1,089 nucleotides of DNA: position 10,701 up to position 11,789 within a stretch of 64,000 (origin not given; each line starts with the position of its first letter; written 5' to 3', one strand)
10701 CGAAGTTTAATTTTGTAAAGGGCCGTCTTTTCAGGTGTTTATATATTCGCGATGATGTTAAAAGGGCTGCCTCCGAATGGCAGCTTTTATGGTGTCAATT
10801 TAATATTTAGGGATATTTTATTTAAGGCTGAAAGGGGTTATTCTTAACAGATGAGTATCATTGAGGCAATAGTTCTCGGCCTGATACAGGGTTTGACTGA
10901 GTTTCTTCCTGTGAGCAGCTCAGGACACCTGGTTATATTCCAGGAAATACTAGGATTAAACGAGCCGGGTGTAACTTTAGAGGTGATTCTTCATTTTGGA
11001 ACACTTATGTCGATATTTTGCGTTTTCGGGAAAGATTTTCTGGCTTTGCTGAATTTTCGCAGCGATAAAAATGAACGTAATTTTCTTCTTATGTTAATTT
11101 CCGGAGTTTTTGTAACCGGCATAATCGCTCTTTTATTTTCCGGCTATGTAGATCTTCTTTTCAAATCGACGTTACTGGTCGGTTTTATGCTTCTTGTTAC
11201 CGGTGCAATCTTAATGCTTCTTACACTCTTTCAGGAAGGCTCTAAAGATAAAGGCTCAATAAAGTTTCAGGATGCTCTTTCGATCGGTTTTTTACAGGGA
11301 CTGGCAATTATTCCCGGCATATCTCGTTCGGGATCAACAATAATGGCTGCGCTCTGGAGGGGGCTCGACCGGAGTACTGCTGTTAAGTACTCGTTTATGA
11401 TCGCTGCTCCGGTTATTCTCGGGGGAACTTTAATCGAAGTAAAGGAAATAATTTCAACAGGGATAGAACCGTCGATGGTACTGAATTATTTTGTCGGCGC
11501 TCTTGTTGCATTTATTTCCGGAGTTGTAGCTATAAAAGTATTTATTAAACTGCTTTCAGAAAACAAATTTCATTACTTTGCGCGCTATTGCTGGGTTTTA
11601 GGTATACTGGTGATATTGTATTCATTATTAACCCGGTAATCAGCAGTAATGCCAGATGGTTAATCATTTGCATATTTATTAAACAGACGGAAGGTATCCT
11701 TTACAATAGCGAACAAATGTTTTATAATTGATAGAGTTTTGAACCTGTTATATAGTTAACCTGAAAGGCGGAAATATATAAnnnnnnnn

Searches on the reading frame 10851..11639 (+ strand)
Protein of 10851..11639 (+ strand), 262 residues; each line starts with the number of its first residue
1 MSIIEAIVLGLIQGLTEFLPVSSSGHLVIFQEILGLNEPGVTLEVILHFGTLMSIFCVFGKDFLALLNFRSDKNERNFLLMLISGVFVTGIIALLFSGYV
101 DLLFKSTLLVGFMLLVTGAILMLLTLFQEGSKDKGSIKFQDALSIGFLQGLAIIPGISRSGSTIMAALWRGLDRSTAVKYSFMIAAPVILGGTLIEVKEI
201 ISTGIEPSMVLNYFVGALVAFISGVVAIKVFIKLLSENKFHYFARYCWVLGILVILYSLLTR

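Call 67: search_protein_families(library=pfam, proteins=[window:10851-11639:+], max_evalue=1e-12)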
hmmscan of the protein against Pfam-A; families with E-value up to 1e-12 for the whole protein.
window:10851-11639:+ (262 aa): 1 family
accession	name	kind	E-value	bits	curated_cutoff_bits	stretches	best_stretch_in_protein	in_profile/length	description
PF02673.24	BacA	-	6e-73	246.1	33.4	1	6-253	1-257/257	Bacitracin resistance protein BacA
